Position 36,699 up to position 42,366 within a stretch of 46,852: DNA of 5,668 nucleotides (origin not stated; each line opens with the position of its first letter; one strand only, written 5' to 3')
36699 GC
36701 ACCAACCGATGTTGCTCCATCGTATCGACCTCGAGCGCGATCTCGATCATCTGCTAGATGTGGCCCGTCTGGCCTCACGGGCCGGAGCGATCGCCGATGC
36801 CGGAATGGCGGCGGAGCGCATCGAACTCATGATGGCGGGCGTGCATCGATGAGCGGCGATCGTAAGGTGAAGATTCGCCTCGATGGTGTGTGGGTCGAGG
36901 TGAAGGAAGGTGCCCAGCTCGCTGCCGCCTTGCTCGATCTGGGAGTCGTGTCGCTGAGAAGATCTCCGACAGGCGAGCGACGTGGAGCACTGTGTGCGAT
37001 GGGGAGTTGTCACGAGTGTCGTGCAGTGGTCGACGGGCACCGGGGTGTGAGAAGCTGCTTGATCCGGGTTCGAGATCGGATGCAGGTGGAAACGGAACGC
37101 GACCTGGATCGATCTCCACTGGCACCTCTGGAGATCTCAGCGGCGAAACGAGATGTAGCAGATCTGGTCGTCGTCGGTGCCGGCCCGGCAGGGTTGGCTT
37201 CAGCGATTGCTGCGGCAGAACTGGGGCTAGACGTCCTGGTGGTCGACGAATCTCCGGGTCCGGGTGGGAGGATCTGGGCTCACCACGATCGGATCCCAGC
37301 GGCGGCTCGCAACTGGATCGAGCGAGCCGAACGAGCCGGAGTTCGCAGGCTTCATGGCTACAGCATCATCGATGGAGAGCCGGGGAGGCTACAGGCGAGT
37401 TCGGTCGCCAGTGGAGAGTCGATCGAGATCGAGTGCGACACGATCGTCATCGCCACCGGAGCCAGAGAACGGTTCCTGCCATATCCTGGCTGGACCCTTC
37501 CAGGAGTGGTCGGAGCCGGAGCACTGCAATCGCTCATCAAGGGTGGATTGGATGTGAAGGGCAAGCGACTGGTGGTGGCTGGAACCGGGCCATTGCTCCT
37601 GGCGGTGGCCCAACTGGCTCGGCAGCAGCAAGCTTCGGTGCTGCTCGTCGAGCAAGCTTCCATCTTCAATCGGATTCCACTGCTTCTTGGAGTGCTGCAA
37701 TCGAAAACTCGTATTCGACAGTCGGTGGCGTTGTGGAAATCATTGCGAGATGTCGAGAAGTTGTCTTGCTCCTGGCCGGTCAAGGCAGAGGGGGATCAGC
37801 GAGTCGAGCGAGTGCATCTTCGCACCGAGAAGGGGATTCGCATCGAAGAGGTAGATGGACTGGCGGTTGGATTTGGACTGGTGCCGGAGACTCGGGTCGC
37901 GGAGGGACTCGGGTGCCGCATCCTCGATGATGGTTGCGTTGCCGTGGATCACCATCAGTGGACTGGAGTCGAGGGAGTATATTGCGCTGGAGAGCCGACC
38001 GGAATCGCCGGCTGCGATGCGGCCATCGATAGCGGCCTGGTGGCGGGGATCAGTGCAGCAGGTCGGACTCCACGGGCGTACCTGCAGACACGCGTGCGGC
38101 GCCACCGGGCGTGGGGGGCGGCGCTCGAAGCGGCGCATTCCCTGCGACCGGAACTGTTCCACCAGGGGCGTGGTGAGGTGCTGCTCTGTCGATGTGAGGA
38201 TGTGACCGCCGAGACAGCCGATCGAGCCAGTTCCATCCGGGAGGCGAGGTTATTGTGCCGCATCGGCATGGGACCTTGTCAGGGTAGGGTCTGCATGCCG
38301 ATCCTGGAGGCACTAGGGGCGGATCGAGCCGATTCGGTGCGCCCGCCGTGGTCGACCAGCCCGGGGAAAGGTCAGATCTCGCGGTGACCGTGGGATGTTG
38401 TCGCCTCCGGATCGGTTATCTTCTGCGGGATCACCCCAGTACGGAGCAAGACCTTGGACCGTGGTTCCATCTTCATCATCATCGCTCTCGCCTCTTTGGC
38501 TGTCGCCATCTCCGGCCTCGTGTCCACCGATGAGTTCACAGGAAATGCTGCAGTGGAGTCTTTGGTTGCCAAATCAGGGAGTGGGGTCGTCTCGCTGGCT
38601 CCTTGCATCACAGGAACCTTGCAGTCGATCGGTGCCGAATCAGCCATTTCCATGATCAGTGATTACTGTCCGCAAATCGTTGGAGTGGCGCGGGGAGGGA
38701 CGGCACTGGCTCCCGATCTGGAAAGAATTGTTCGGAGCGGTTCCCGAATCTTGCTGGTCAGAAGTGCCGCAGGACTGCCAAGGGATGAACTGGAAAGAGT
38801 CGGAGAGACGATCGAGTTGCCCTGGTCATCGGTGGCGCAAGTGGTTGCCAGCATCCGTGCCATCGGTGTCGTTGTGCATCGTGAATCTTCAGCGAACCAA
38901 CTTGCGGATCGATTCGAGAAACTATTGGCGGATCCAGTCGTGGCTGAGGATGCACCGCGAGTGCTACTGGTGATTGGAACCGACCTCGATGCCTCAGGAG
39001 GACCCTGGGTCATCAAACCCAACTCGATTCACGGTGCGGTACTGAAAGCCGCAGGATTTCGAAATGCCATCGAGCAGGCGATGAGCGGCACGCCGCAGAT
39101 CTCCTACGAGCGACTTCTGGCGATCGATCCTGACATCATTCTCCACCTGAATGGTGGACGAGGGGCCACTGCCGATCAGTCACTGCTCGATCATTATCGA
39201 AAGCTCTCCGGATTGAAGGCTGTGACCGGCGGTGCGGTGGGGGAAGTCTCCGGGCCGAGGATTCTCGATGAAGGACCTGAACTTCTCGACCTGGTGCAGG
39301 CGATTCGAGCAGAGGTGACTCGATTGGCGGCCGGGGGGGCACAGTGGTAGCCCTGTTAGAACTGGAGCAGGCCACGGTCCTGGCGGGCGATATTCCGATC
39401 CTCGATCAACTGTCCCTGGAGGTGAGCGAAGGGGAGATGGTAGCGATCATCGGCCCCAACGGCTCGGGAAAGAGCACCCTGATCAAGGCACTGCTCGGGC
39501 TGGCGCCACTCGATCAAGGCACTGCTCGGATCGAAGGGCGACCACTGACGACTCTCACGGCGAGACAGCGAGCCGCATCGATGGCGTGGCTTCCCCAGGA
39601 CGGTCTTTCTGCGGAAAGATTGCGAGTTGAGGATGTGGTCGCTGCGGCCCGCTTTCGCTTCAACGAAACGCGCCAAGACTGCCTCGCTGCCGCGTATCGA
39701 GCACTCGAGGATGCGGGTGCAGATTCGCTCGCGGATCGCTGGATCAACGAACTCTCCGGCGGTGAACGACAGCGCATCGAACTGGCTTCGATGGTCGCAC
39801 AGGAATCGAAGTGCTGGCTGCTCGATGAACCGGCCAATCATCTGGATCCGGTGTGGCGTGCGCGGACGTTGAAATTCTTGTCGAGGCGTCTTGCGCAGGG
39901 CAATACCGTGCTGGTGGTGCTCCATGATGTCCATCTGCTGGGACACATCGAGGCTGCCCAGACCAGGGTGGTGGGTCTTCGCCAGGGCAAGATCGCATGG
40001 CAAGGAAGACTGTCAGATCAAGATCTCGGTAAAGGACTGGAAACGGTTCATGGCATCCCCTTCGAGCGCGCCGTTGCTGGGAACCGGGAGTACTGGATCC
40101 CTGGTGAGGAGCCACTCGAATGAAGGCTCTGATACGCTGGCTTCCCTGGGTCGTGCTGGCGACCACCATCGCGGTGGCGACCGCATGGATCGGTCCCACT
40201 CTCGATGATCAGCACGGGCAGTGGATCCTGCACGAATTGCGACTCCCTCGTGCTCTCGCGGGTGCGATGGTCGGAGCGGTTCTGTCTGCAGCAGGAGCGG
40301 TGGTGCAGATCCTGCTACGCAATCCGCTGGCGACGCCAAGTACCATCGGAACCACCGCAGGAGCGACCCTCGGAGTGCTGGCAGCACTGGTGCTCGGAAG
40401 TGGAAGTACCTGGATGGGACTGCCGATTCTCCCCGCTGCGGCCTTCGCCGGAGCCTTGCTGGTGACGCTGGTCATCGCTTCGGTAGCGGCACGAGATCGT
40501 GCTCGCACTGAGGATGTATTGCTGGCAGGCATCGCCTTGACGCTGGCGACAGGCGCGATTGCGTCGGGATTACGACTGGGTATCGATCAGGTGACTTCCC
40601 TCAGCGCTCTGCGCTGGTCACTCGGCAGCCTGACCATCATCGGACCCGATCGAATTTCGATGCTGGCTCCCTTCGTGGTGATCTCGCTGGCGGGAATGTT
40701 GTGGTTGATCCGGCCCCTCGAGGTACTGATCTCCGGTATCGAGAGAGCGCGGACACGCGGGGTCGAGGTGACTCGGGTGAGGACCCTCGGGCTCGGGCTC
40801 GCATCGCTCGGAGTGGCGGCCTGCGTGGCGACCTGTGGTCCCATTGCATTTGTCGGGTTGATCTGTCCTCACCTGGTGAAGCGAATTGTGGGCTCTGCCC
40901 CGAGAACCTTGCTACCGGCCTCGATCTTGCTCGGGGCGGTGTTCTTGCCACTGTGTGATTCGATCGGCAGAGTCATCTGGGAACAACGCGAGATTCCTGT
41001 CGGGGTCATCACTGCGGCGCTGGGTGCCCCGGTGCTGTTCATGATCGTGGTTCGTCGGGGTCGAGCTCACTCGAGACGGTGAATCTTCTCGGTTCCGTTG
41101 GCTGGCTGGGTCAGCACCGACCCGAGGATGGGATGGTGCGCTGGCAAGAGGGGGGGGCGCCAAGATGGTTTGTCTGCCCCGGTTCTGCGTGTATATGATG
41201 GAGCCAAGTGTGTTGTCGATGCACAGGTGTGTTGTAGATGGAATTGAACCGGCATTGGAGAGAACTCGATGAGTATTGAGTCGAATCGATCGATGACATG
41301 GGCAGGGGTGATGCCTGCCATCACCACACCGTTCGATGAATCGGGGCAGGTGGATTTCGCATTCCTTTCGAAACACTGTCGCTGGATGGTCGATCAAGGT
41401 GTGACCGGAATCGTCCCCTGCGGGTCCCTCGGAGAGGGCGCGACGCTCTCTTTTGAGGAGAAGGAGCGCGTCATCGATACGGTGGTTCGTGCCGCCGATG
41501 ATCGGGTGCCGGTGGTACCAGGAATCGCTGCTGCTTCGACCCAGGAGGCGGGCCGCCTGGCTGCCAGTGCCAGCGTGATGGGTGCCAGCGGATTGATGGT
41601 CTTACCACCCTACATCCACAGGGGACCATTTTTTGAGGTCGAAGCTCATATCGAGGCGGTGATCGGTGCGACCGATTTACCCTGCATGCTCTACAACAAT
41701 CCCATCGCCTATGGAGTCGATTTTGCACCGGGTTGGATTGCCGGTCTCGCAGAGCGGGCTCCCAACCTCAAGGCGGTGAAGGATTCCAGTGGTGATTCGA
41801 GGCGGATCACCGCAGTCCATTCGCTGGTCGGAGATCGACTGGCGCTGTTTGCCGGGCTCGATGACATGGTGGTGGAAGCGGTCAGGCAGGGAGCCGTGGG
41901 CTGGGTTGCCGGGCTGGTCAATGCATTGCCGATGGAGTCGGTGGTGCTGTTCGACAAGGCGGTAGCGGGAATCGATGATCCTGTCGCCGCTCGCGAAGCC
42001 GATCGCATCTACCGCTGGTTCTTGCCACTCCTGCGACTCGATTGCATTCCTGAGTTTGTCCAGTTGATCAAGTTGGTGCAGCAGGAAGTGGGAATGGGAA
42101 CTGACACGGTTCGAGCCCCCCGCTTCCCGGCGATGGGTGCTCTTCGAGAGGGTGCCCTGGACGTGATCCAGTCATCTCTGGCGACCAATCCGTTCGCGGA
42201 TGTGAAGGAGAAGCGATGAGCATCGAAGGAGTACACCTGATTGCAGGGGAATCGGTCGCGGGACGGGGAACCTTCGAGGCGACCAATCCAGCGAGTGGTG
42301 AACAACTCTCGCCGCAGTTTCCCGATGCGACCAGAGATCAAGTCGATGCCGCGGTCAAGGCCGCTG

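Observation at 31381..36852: Translationally coupled enolase-like / OYE-like / Nramp-fold / DUF993-like module embedded in a hydroxyproline operon: candidate undescribed catabolic system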

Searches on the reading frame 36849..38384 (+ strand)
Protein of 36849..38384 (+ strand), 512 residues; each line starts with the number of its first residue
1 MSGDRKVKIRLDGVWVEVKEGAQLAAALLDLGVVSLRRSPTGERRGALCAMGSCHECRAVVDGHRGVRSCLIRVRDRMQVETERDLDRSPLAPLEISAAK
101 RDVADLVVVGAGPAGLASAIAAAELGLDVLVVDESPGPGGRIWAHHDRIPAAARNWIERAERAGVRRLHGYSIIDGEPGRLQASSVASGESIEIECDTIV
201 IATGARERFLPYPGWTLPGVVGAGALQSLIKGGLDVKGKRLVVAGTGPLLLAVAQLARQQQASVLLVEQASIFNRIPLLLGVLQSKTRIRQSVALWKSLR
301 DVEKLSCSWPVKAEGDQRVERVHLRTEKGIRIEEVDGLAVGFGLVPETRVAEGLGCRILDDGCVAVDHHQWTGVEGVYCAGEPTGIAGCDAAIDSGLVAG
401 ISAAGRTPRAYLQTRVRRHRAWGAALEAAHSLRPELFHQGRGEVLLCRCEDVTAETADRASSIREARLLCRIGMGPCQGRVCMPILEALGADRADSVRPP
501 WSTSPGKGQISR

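Call 5: search_protein_families(library=pfam, proteins=[window:36849-38384:+], max_evalue=0.01)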
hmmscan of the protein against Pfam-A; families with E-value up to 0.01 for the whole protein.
window:36849-38384:+ (512 aa): 15 families
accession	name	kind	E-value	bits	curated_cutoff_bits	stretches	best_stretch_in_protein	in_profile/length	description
PF07992.20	Pyr_redox_2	-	7.4e-29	101.5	26.1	1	105-396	2-291/291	Pyridine nucleotide-disulphide oxidoreductase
PF13510.11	Fer2_4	-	3e-21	75.7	22.8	1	5-84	2-81/82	2Fe-2S iron-sulfur cluster binding domain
PF13450.12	NAD_binding_8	-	1.1e-09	38.8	21.9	1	108-142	1-35/68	NAD(P)-binding Rossmann-like domain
PF01134.28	GIDA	-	2.2e-08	34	22.1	1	105-133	1-29/391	Glucose inhibited division protein A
PF12831.13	FAD_oxidored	-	5.1e-08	33.1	27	1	105-141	1-37/416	FAD dependent oxidoreductase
PF03486.20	HI0933_like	-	5.2e-08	33.1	50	1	105-142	2-39/244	HI0933-like protein Rossmann domain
PF00890.30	FAD_binding_2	-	7.5e-07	29.1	20.4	1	105-140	1-36/414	FAD binding domain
PF13738.12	Pyr_redox_3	-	4.1e-06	26.7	30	1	107-134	1-29/305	Pyridine nucleotide-disulphide oxidoreductase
PF01946.23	Thi4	-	1.9e-05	24.5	26.2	1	103-144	17-59/235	Thi4 family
PF01266.30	DAO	-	3e-05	24.2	27.9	1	105-140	1-37/353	FAD dependent oxidoreductase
PF05834.18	Lycopene_cycl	-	4e-05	23.3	23.4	1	105-148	1-49/380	Lycopene cyclase protein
PF13478.12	XdhC_C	-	0.00074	20.5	29.7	0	106-154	1-44/125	XdhC Rossmann domain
PF00070.33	Pyr_redox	-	0.00088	20.2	22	1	106-138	2-34/82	Pyridine nucleotide-disulphide oxidoreductase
PF13454.12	NAD_binding_9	-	0.0035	17.8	21.8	0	107-147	1-45/155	FAD-NAD(P)-binding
PF01593.30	Amino_oxidase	-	0.0068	16.2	19.8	1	114-158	2-41/443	Flavin containing amine oxidoreductase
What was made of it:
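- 36849..38387 (+): Flank, not part of the cassette: Fer2_4 + Pyr_redox_2 protein, a fused gamma-alpha-subunit-like gene of a D-hydroxyproline dehydrogenase. Pfam (call 5).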

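Call 6: search_protein_families(library=ncbifam, proteins=[window:36849-38384:+], max_evalue=0.01)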
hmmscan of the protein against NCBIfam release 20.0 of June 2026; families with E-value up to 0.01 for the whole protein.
window:36849-38384:+ (512 aa): 95 families (the best 25 are shown)
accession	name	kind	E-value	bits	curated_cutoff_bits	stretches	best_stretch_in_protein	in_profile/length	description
TIGR01372.1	soxA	subfamily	6.2e-20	70.6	1164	2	103-160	168-226/996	sarcosine oxidase subunit alpha family protein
TIGR01292.1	TRX_reduct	equivalog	3.9e-18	65.3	343.45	1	105-402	2-295/300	thioredoxin-disulfide reductase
NF009409.0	PRK12770.1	subfamily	1.1e-14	54.2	343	1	105-399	20-342/360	putative glutamate synthase subunit beta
TIGR01350.1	lipoamide_DH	equivalog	3e-13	49.3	408.8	2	105-140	3-37/461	dihydrolipoyl dehydrogenase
TIGR02053.1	MerA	equivalog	3.6e-13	49.3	454.45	2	182-402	115-327/465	mercury(II) reductase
NF005883.0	PRK07845.1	equivalog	3.7e-13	49.3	479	1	105-140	4-38/466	NAD(P)H-quinone dehydrogenase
TIGR03140.1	AhpF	equivalog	1.9e-11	43.2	502.9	2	186-386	304-489/515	alkyl hydroperoxide reductase subunit F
NF004991.0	PRK06370.1-3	subfamily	4.2e-11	42.1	620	2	101-134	33-66/509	FAD-containing oxidoreductase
TIGR03997.1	mycofact_OYE_2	equivalog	1.9e-10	39.8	793.15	1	99-267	376-533/645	mycofactocin system FadH/OYE family oxidoreductase 2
NF005572.0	PRK07251.1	equivalog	5.5e-10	38.5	537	1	187-385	110-294/438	FAD-containing oxidoreductase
NF003585.0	PRK05249.1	equivalog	8e-10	37.9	465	1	105-152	8-54/464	Si-specific NAD(P)(+) transhydrogenase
NF045599.1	bili_reduct_long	exception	6.9e-09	34.5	750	1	103-269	381-535/641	bilirubin reductase, long form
NF042949.2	3PPDioc_HcaD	equivalog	7.5e-09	34.8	450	1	190-382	93-274/386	3-phenylpropionate/cinnamic acid dioxygenase ferredoxin--NAD(+) reductase subunit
TIGR01316.1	gltA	equivalog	9.2e-09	34.6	471.75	1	106-223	136-247/449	NADPH-dependent glutamate synthase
NF009454.0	PRK12814.1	equivalog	2.1e-08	33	916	1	105-262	195-347/657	putative NADPH-dependent glutamate synthase small subunit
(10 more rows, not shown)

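Call 64: find_homologous_proteins(query=window:36849-38384:+)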
Query window:36849-38384:+ (512 aa): 6924 proteins with E <= 0.001 among 8000 candidates; the best 120 are listed.
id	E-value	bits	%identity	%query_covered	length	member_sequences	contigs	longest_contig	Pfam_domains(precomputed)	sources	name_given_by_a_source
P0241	0.0e+0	1041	92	100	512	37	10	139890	PF13510.12,PF13450.13,PF00890.31,PF07992.21,PF13738.13,PF03486.21,PF01134.29,PF12831.14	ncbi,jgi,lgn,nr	ncbi:MAG TPA: FAD-dependent oxidoreductase [Planctomycetes bacterium]|nr:FAD-dependent oxidoreductas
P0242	2.5e-219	748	67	99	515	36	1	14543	PF01946.24,PF13510.12,PF13450.13,PF00890.31,PF07992.21,PF13738.13,PF03486.21,PF01134.29,PF01494.26,PF12831.14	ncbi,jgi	-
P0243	1.2e-213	729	65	99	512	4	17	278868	PF13510.12,PF13450.13,PF07992.21,PF00070.34,PF03486.21,PF01134.29,PF12831.14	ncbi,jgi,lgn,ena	-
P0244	1.7e-198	679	62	99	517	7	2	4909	PF01946.24,PF01266.31,PF13510.12,PF13450.13,PF00890.31,PF07992.21,PF00070.34,PF13738.13,PF03486.21,PF01134.29,PF12831.14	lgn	-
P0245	9.6e-196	670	61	99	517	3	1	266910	PF13450.13,PF07992.21,PF03486.21,PF05834.19,PF01134.29,PF12831.14,PF01946.24,PF01266.31,PF13510.12,PF00890.31,PF13738.13,PF01262.28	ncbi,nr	ncbi:MAG: FAD-dependent oxidoreductase [Planctomycetota bacterium]|nr:FAD-dependent oxidoreductase [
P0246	2.9e-193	662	62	99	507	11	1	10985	PF01266.31,PF13510.12,PF13450.13,PF00890.31,PF07992.21,PF13738.13,PF03486.21,PF01262.28,PF01134.29,PF12831.14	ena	-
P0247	3.7e-192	658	60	99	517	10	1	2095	PF01946.24,PF13510.12,PF13450.13,PF00890.31,PF07992.21,PF13738.13,PF03486.21,PF01134.29,PF12831.14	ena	-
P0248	1.6e-182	626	58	99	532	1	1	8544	PF01266.31,PF13510.12,PF13450.13,PF00890.31,PF07992.21,PF03486.21,PF01134.29,PF01494.26,PF12831.14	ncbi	ncbi:MAG: FAD-dependent oxidoreductase [Planctomycetota bacterium]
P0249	3.2e-177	609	56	98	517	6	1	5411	PF01946.24,PF01266.31,PF13510.12,PF13450.13,PF00890.31,PF07992.21,PF13738.13,PF03486.21,PF01134.29,PF12831.14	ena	-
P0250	3.5e-176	605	57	99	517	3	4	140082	PF01946.24,PF01266.31,PF13510.12,PF13450.13,PF07992.21,PF13738.13,PF03486.21,PF01134.29,PF12831.14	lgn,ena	-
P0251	2.8e-173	596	54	99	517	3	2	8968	PF01946.24,PF01266.31,PF13510.12,PF13450.13,PF07992.21,PF13738.13,PF03486.21,PF01134.29,PF12831.14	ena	-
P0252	4.8e-171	588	55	99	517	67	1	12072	PF01946.24,PF13510.12,PF13450.13,PF07992.21,PF13738.13,PF03486.21,PF01134.29,PF12831.14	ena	-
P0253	1.8e-170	586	56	98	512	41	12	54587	PF13510.12,PF13450.13,PF00890.31,PF07992.21,PF13738.13,PF03486.21,PF01134.29,PF12831.14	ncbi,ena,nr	ncbi:FAD-dependent oxidoreductase [Planctomycetota bacterium]|nr:FAD-dependent oxidoreductase [Planc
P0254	1.3e-134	468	50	96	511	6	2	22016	PF01946.24,PF13510.12,PF13450.13,PF07992.21,PF00070.34,PF13738.13,PF03486.21,PF01134.29,PF12831.14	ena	-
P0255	2.3e-131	457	51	92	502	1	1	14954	PF01946.24,PF01266.31,PF13510.12,PF13450.13,PF00890.31,PF07992.21,PF13738.13,PF03486.21,PF12831.14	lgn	-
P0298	3.2e-96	341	44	96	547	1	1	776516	PF01946.24,PF01266.31,PF13510.12,PF13450.13,PF00890.31,PF07992.21,PF13738.13,PF03486.21,PF01134.29,PF12831.14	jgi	jgi:D-hydroxyproline dehydrogenase subunit alpha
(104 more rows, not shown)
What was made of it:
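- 36849..38387 (+): Homologues are named 'D-hydroxyproline dehydrogenase subunit alpha' by JGI (call 64).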

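Call 65: find_encoding_contigs(protein=P0253, flank=9000, max_places=1)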
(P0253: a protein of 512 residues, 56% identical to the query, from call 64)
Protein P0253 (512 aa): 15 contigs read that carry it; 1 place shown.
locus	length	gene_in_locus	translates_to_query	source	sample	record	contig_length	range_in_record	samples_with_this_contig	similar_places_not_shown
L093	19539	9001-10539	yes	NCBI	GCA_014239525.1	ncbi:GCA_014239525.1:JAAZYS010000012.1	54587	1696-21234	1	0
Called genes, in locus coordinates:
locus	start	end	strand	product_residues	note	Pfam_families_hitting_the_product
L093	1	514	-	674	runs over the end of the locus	-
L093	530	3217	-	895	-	PF01751:Toprim, PF01131:Topoisom_bac, PF13368:Toprim_C_rpt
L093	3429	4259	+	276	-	PF01149:Fapy_DNA_glyco, PF06831:H2TH, PF06827:zf-FPG_IleRS (weak)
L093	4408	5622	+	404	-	PF00180:Iso_dh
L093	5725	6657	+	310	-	PF05544:Pro_racemase, PF01678:DAP_epimerase (faint), PF02567:PhzC-PhzF (weak)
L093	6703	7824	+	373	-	PF13439:Glyco_transf_4, PF13579:Glyco_trans_4_4 (faint), PF20706:GT4-conflict (weak), PF00534:Glycos_transf_1, PF13692:Glyco_trans_1_4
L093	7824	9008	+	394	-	PF01266:DAO, PF13450:NAD_binding_8 (faint)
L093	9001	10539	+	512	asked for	PF13510:Fer2_4, PF00890:FAD_binding_2 (weak), PF01134:GIDA (faint), PF03486:HI0933_like (weak), PF07992:Pyr_redox_2, PF12831:FAD_oxidored, PF13450:NAD_binding_8, PF13738:Pyr_redox_3 (faint)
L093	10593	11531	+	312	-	PF01497:Peripla_BP_2 (weak)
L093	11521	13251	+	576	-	PF02463:SMC_N (weak), PF00005:ABC_tran, PF13304:AAA_21 (faint), PF01032:FecCD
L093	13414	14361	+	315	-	PF00701:DHDPS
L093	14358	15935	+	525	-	PF00171:Aldedh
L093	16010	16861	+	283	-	PF00892:EamA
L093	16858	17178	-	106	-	PF13240:Zn_Ribbon_1 (weak), PF13248:Zn_ribbon_3 (weak)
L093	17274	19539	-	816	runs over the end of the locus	PF02861:Clp_N, PF13191:AAA_16 (weak), PF23569:NBD_SMAX1, PF00004:AAA, PF17871:AAA_lid_9, PF07724:AAA_2, PF07728:AAA_5, PF10431:ClpB_D2-small, +9 more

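Call 66: find_encoding_contigs(protein=P0254, flank=9000, max_places=1)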
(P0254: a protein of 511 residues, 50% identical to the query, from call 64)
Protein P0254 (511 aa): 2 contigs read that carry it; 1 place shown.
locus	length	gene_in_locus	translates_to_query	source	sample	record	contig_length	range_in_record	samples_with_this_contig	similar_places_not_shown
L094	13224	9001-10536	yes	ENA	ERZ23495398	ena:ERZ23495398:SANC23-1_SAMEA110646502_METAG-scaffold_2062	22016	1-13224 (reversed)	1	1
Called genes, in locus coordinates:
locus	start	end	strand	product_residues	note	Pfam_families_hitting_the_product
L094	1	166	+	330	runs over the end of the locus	-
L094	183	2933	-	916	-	PF01751:Toprim, PF01131:Topoisom_bac, PF13368:Toprim_C_rpt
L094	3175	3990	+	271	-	PF01149:Fapy_DNA_glyco, PF06831:H2TH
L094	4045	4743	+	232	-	PF01596:Methyltransf_3, PF13578:Methyltransf_24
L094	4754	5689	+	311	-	PF05544:Pro_racemase, PF01678:DAP_epimerase (faint)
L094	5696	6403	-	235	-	PF16316:DUF4956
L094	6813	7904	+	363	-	PF13439:Glyco_transf_4, PF20706:GT4-conflict, PF00534:Glycos_transf_1, PF13692:Glyco_trans_1_4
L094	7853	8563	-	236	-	-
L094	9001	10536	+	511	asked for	PF13510:Fer2_4, PF01946:Thi4 (weak), PF00070:Pyr_redox (faint), PF01134:GIDA (faint), PF03486:HI0933_like (faint), PF07992:Pyr_redox_2, PF12831:FAD_oxidored, PF13450:NAD_binding_8 (weak), +1 more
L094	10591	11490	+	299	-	PF01497:Peripla_BP_2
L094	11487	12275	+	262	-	PF00005:ABC_tran, PF02463:SMC_N (faint), PF13304:AAA_21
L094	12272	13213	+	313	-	PF01032:FecCD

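Call 67: find_encoding_contigs(protein=P0298, flank=9000, max_places=1)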
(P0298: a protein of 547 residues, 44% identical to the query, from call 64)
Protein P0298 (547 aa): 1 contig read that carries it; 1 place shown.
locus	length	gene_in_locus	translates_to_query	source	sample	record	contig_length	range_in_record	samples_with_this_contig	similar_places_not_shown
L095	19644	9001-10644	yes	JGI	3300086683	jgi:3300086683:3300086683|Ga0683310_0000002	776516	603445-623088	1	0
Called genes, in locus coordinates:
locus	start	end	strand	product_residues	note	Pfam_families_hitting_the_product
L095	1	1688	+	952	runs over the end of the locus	PF13620:CarboxypepD_reg, PF13715:CarbopepD_reg_2 (weak), PF07715:Plug, PF25183:OMP_b-brl_4, PF00593:TonB_dep_Rec_b-barrel, PF25183:OMP_b-brl_4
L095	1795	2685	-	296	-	PF13385:Laminin_G_3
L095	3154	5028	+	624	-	PF05960:DUF885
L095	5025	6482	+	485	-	PF00171:Aldedh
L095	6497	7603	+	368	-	PF05544:Pro_racemase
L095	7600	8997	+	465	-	PF00890:FAD_binding_2, PF01266:DAO, PF12831:FAD_oxidored (weak)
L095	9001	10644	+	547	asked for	PF13510:Fer2_4, PF00890:FAD_binding_2 (weak), PF01266:DAO (weak), PF01946:Thi4 (weak), PF03486:HI0933_like (weak), PF07992:Pyr_redox_2, PF12831:FAD_oxidored, PF13450:NAD_binding_8, +2 more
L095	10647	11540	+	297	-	PF00701:DHDPS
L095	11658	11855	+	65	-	-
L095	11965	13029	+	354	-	PF01717:Meth_synt_2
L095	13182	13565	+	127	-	PF03551:PadR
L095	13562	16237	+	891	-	PF12704:MacB_PCD, PF02687:FtsX, PF12704:MacB_PCD, PF02687:FtsX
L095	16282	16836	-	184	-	-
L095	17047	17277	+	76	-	-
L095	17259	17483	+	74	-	-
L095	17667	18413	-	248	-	PF05988:DUF899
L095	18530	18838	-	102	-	PF01381:HTH_3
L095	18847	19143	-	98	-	PF05015:HigB-like_toxin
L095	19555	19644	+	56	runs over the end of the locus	-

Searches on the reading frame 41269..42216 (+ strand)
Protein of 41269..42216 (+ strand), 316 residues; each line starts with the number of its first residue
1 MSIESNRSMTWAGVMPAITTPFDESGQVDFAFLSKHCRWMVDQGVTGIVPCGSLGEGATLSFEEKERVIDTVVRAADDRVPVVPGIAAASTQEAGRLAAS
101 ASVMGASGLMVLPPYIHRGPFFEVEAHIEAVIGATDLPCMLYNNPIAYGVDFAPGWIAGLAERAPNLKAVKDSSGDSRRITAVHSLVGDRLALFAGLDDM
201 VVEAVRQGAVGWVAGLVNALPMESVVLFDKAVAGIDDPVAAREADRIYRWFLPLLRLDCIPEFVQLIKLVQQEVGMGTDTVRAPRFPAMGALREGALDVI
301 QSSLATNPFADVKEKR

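Call 5: search_protein_families(library=pfam, proteins=[window:41269-42216:+], max_evalue=0.01)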
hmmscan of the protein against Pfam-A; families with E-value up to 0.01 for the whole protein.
window:41269-42216:+ (316 aa): 1 family
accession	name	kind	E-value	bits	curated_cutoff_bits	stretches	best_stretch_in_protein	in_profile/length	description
PF00701.28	DHDPS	-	1.4e-56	191.8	22.1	1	12-288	3-274/289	Dihydrodipicolinate synthetase family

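Call 6: search_protein_families(library=ncbifam, proteins=[window:41269-42216:+], max_evalue=0.01)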
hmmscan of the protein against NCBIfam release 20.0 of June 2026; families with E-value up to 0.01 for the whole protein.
window:41269-42216:+ (316 aa): 7 families
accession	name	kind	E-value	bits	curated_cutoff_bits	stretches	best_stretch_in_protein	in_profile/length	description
TIGR00674.1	dapA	equivalog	5.6e-50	169.8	206.15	1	13-234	1-221/286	4-hydroxy-tetrahydrodipicolinate synthase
NF002958.0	PRK03620.1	subfamily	2.6e-34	118.5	278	1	7-285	7-281/307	5-dehydro-4-deoxyglucarate dehydratase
TIGR02313.1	HpaI-NOT-DapA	exception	1.5e-33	115.8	396.7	1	13-234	3-225/294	2,4-dihydroxyhept-2-ene-1,7-dioic acid aldolase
TIGR03249.1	KdgD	equivalog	2.3e-30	105.8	373.95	1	12-285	10-280/299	5-dehydro-4-deoxyglucarate dehydratase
NF003164.0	PRK04147.1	equivalog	9.7e-28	97.3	281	1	11-223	4-215/294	N-acetylneuraminate lyase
TIGR00683.1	nanA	equivalog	5.1e-27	94.9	382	1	13-218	3-207/293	N-acetylneuraminate lyase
NF040954.1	Arch_KDGaldase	equivalog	2.6e-18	66.4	390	1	16-226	5-208/288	bifunctional 2-dehydro-3-deoxy-phosphogluconate/2-dehydro-3-deoxy-6-phosphogalactonate aldolase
